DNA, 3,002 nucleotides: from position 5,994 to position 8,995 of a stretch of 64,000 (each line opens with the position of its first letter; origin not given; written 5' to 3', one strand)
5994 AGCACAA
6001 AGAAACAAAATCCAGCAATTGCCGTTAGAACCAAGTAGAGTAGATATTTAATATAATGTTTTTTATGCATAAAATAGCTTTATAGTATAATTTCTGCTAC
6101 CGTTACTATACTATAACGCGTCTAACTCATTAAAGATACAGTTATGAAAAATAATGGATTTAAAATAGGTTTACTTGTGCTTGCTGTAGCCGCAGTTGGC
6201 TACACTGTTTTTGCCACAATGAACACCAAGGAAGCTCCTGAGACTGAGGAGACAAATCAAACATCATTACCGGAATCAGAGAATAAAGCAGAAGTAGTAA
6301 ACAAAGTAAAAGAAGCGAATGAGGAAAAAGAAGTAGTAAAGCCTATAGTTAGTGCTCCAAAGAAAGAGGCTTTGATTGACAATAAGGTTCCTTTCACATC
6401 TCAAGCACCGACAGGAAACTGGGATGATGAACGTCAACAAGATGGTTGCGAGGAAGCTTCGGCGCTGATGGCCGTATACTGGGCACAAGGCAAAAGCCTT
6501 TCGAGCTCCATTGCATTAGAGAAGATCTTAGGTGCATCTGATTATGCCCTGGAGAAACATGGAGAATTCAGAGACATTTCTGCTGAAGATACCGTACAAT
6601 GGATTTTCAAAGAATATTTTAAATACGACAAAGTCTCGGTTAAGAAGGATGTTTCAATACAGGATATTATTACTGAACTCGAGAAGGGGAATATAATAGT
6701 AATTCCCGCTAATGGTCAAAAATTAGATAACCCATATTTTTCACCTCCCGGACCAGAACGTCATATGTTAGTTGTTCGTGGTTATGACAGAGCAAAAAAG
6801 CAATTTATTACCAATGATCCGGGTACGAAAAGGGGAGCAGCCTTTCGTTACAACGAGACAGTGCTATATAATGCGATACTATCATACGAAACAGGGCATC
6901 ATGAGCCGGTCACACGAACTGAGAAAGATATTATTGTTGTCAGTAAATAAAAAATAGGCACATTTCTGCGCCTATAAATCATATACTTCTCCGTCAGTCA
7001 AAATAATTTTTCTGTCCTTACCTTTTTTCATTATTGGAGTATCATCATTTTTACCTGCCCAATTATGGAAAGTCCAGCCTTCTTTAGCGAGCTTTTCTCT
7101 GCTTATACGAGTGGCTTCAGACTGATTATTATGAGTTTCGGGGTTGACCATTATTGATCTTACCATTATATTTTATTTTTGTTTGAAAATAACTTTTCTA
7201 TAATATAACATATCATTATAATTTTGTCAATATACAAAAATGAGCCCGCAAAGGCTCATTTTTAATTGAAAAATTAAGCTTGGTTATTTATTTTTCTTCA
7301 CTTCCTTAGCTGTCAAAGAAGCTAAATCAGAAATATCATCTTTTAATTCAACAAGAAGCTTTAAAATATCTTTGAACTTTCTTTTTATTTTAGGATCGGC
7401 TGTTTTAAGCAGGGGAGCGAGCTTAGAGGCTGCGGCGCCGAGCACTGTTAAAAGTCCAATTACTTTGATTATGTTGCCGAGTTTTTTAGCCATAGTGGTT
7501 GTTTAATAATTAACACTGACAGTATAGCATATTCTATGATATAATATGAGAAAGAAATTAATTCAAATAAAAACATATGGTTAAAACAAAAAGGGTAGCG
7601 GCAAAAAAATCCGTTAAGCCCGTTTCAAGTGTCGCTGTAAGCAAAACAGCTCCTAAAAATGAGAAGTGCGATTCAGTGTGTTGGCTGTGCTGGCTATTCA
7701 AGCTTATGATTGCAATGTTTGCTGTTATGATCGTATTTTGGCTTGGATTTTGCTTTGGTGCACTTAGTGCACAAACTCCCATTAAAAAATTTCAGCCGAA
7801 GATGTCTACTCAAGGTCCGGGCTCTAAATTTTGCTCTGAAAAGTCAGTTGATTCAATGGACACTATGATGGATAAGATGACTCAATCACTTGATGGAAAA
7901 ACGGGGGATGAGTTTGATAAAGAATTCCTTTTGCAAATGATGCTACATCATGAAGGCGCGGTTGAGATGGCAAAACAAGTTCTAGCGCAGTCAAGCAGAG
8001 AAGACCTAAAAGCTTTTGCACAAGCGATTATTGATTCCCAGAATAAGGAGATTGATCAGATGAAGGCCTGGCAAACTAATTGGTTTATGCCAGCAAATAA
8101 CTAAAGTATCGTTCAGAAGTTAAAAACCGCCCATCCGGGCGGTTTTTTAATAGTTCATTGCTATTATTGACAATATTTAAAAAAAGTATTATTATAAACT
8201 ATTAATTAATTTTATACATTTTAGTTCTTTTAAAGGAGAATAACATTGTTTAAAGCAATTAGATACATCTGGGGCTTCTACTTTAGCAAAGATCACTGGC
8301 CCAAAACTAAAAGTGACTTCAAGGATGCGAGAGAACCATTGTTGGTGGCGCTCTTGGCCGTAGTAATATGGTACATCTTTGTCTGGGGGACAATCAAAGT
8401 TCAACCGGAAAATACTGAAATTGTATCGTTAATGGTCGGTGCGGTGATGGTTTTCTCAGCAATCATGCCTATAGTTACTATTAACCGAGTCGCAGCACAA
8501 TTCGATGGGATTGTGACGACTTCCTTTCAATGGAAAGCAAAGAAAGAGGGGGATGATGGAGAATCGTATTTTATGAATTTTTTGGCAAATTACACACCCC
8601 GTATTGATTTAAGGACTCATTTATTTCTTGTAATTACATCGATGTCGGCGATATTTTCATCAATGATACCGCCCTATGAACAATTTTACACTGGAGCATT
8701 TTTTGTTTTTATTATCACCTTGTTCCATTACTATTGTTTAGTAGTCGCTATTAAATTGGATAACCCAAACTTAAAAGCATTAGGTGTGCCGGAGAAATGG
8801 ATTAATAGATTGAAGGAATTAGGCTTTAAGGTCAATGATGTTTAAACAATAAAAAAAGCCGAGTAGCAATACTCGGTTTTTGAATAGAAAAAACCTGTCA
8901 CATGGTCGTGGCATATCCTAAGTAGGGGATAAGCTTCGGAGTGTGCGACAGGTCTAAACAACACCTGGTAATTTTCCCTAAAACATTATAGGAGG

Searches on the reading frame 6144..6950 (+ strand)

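Call 12: search_protein_families(library=pfam, proteins=[window:6144-6950:+], max_evalue=0.01)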
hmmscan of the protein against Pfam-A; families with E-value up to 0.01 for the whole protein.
window:6144-6950:+ (268 aa): 2 families
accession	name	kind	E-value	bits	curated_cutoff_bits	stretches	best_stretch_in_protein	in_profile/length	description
PF13529.12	Peptidase_C39_2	-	1.5e-11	45.5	24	1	81-226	2-142/143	Peptidase_C39 like family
PF09778.15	Guanylate_cyc_2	-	0.00043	20.1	28.1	1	162-250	103-205/212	Guanylylate cyclase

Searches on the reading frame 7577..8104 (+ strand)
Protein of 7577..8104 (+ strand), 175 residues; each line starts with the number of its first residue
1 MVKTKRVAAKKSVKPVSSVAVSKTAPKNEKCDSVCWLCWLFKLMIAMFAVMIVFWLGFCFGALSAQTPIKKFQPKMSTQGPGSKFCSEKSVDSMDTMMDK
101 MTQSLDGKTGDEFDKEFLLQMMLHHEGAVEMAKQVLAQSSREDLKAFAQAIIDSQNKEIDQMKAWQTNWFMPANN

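Call 12: search_protein_families(library=pfam, proteins=[window:7577-8104:+], max_evalue=0.01)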
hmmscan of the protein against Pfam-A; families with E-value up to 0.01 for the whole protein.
window:7577-8104:+ (175 aa): 2 families
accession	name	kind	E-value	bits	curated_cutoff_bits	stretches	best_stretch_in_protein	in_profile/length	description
PF03713.19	DUF305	-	2.5e-20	73.5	27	1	88-165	72-150/151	Domain of unknown function (DUF305)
PF13628.12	DUF4142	-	8.2e-09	36.3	27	1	92-151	65-124/138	Domain of unknown function (DUF4142)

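Call 40: find_homologous_proteins(query=window:7577-8104:+, max_evalue=1e-20)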
Query window:7577-8104:+ (175 aa): 19 proteins with E <= 1e-20 among 64 candidates.
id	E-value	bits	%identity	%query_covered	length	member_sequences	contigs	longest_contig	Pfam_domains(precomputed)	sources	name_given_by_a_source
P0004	3.2e-104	363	93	100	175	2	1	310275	PF13628.14,PF03713.20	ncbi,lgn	-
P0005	4.0e-94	331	82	100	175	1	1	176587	PF13628.14,PF03713.20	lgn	-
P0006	2.7e-87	308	81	100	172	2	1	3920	PF13628.14,PF03713.20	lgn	-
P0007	1.3e-57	212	60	97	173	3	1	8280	PF13628.14,PF03713.20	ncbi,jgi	-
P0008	3.3e-55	204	57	99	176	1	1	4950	PF13628.14,PF03713.20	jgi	jgi:hypothetical protein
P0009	7.7e-53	196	57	93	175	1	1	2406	PF13628.14,PF03713.20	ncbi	-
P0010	2.7e-52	195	54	97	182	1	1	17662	PF13628.14,PF03713.20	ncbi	-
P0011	4.7e-50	187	57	100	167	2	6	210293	PF13628.14,PF03713.20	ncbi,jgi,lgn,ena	jgi:amino acid transporter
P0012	1.9e-46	176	51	94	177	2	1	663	PF13628.14,PF03713.20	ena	-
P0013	4.5e-44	168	51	96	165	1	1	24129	PF13628.14,PF03713.20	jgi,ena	-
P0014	5.6e-42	161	49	94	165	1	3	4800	PF13628.14,PF03713.20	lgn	-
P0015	3.7e-41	158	51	84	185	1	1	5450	PF13628.14,PF03713.20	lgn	-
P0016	3.6e-37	145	49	95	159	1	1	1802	PF13628.14,PF03713.20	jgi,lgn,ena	-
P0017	2.4e-33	133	47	95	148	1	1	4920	PF13628.14,PF03713.20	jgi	jgi:predicted outer membrane protein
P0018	4.4e-30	122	39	97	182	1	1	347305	PF13628.14,PF03713.20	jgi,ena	-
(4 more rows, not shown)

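Call 42: find_encoding_contigs(protein=P0005, flank=4000, max_places=2)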
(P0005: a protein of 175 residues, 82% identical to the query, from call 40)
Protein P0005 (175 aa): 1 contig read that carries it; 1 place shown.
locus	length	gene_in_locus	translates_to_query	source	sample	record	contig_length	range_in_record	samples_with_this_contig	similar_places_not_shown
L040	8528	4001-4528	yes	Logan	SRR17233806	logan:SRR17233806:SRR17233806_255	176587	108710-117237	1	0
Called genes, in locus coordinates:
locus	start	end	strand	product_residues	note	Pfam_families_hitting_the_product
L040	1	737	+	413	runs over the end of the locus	PF01551:Peptidase_M23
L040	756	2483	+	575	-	PF00999:Na_H_Exchanger, PF02254:TrkA_N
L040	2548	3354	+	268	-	PF13529:Peptidase_C39_2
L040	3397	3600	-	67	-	-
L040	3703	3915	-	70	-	-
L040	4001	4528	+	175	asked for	PF03713:DUF305, PF13628:DUF4142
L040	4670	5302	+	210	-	-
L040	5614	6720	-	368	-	-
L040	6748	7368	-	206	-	-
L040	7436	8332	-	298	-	-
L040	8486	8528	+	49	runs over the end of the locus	-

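Call 43: find_encoding_contigs(protein=P0006, flank=4000, max_places=2)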
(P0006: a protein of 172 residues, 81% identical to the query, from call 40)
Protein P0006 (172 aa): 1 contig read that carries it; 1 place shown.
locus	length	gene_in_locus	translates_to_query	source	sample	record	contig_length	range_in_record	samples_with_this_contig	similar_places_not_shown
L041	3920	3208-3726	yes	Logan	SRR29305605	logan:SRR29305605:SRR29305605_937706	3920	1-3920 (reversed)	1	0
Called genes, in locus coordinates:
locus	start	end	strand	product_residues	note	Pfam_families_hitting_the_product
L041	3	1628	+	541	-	?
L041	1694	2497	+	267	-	PF13529:Peptidase_C39_2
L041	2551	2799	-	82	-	-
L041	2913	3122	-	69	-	-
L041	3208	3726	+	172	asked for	PF03713:DUF305, PF13628:DUF4142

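Call 44: find_encoding_contigs(protein=P0007, flank=4000, max_places=2)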
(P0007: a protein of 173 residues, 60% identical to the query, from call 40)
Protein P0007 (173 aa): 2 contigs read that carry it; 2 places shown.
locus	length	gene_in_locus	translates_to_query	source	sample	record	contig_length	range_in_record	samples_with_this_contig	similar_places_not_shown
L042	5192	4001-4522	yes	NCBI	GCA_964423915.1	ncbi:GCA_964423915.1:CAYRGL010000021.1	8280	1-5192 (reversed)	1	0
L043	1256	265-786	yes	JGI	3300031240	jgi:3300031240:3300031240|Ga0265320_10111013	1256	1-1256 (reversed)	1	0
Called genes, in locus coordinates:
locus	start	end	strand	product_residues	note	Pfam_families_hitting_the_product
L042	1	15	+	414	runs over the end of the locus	PF01551:Peptidase_M23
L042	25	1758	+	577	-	PF00999:Na_H_Exchanger, PF02254:TrkA_N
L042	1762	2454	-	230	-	PF13529:Peptidase_C39_2, PF14399:BtrH_N (faint)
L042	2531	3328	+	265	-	PF13529:Peptidase_C39_2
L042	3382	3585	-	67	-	-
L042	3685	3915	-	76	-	-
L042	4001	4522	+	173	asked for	PF13628:DUF4142 (weak), PF03713:DUF305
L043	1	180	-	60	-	?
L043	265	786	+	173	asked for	PF13628:DUF4142 (weak), PF03713:DUF305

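Call 45: find_encoding_contigs(protein=P0009, flank=4000, max_places=2)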
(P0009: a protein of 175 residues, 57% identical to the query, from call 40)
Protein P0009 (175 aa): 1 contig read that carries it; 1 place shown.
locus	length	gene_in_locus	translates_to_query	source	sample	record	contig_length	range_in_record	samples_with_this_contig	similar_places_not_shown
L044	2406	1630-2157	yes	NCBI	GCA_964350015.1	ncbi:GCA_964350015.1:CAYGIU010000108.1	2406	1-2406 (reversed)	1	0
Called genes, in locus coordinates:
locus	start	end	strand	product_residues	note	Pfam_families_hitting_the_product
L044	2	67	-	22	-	?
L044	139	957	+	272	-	PF13529:Peptidase_C39_2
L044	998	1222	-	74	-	-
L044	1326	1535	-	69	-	-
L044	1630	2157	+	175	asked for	PF03713:DUF305, PF13628:DUF4142 (weak)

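Call 47: find_encoding_contigs(protein=P0010, flank=4000, max_places=2)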
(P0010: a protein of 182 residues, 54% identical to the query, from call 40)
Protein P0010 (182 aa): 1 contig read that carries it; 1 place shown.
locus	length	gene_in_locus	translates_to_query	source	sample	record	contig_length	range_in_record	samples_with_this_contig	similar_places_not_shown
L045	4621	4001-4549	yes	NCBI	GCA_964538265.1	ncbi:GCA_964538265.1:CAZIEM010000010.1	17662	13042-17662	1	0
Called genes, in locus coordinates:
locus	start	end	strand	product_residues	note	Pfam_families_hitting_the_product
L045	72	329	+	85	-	PF19269:Anticodon_2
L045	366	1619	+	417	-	PF01551:Peptidase_M23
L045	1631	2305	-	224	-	PF13529:Peptidase_C39_2, PF14399:BtrH_N (weak)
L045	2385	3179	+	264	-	PF13529:Peptidase_C39_2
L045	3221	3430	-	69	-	-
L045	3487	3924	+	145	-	-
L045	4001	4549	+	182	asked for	PF03713:DUF305, PF13628:DUF4142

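Call 48: find_encoding_contigs(protein=P0011, flank=4000, max_places=3)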
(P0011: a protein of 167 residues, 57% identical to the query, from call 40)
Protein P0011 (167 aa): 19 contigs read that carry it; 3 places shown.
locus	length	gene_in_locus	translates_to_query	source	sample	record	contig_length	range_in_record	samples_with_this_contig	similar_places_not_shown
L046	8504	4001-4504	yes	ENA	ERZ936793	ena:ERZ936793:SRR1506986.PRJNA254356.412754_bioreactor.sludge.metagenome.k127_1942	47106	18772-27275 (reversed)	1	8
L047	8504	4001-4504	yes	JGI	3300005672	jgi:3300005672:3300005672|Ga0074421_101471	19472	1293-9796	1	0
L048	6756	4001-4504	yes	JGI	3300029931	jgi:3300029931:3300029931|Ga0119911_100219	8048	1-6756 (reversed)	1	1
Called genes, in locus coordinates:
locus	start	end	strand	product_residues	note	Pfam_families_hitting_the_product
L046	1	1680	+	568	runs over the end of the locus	PF00999:Na_H_Exchanger, PF02254:TrkA_N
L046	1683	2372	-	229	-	PF13529:Peptidase_C39_2, PF14399:BtrH_N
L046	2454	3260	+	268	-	PF13529:Peptidase_C39_2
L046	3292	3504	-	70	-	-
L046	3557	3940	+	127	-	-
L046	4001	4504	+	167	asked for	PF03713:DUF305, PF13628:DUF4142 (faint)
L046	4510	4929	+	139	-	PF08570:DUF1761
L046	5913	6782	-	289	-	-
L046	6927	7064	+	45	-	-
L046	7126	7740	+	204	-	PF09335:VTT_dom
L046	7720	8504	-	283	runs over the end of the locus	PF00188:CAP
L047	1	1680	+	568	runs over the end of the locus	PF00999:Na_H_Exchanger, PF02254:TrkA_N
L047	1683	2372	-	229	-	PF13529:Peptidase_C39_2, PF14399:BtrH_N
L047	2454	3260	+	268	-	PF13529:Peptidase_C39_2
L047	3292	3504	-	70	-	-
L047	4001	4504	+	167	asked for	PF03713:DUF305, PF13628:DUF4142 (faint)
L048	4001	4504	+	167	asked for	PF03713:DUF305, PF13628:DUF4142 (faint)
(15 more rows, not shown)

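Call 49: find_encoding_contigs(protein=P0008, flank=4000, max_places=2)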
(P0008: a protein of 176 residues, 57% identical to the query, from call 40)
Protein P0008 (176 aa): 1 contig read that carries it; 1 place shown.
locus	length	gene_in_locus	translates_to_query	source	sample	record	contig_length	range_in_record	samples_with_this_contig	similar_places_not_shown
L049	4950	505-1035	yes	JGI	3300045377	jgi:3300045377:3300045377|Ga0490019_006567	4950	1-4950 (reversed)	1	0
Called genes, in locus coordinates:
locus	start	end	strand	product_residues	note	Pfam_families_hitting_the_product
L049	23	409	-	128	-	PF01580:FtsK_SpoIIIE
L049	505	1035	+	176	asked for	PF03713:DUF305, PF13628:DUF4142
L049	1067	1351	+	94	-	-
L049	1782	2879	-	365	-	-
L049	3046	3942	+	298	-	PF04542:Sigma70_r2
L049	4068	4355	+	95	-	-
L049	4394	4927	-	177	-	-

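Call 86: list_cluster_members(proteins=[P0006, P0002, P0005])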
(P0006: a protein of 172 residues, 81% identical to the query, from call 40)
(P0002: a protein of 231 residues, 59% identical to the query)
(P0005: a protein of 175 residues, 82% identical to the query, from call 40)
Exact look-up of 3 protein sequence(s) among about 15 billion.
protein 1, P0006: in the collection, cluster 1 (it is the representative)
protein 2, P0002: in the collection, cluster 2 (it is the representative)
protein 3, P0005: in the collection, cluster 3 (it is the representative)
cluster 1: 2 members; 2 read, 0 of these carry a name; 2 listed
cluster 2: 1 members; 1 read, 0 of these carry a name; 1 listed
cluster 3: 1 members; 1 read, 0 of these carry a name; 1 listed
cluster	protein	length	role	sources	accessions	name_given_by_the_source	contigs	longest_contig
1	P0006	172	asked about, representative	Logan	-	-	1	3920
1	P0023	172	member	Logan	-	-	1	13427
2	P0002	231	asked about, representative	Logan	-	-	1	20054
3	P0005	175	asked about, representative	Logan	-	-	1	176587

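Call 87: find_encoding_contigs(protein=P0023, flank=4000, max_places=2)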
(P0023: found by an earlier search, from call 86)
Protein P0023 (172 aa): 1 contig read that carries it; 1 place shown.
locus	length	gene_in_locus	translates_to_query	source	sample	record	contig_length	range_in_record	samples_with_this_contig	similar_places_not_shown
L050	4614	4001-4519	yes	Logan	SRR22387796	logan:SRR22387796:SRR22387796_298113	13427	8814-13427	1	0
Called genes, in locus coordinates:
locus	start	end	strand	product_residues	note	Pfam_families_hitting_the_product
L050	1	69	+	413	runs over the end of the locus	PF01551:Peptidase_M23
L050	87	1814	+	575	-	PF00999:Na_H_Exchanger, PF02254:TrkA_N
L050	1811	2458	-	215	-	PF13529:Peptidase_C39_2, PF14399:BtrH_N (weak)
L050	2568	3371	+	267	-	PF13529:Peptidase_C39_2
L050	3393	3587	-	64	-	-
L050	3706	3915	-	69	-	-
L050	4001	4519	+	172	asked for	PF03713:DUF305, PF13628:DUF4142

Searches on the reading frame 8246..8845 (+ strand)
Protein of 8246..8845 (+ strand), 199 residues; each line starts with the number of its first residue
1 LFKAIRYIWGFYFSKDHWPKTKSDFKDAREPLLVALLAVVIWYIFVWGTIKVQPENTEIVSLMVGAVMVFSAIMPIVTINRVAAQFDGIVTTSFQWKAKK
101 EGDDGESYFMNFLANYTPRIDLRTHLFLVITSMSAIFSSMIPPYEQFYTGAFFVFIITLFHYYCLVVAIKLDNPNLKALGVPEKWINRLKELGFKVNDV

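Call 12: search_protein_families(library=pfam, proteins=[window:8246-8845:+], max_evalue=0.01)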
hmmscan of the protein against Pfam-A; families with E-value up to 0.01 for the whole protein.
window:8246-8845:+ (199 aa): 0 families

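Call 14: search_protein_families(library=padloc, proteins=[window:8246-8845:+], max_evalue=0.1)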
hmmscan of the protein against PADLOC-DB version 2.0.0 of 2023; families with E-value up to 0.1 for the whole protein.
window:8246-8845:+ (199 aa): 0 families

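Call 15: search_protein_families(library=phrogs, proteins=[window:8246-8845:+], max_evalue=0.1)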
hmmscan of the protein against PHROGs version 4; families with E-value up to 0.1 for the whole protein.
window:8246-8845:+ (199 aa): 1 family
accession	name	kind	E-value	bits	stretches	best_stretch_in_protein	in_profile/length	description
phrog_17428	-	unknown function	0.047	13.3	1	15-122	375-477/768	-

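Call 19: find_homologous_proteins(query=window:8246-8845:+)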
Query window:8246-8845:+ (199 aa): 1 proteins with E <= 0.001 among 153 candidates.
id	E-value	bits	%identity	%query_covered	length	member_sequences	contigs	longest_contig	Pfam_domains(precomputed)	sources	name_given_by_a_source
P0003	1.1e-129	448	100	100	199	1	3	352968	-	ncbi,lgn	-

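Call 21: find_encoding_contigs(protein=P0003, flank=3000, max_places=10)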
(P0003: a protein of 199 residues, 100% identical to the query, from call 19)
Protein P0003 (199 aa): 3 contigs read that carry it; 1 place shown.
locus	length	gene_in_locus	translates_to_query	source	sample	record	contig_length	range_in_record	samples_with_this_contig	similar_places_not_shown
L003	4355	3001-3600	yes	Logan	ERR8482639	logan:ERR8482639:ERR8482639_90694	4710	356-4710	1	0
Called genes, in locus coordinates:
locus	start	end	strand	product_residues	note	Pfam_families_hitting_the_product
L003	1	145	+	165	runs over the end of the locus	?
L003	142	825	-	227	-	PF13529:Peptidase_C39_2, PF14399:BtrH_N (weak)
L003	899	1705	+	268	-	PF13529:Peptidase_C39_2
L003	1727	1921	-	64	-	-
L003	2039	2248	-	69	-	-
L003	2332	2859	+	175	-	PF03713:DUF305, PF13628:DUF4142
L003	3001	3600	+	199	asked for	-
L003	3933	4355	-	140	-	?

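Call 91: search_protein_families(library=ncbifam, proteins=[window:8246-8845:+], max_evalue=0.1)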
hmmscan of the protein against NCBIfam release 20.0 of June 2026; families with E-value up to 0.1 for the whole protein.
window:8246-8845:+ (199 aa): 1 family
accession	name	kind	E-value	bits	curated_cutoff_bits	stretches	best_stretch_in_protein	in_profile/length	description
NF004320.0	PRK05715.1-2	equivalog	0.017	15.2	57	1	39-94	8-63/99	NADH-quinone oxidoreductase subunit NuoK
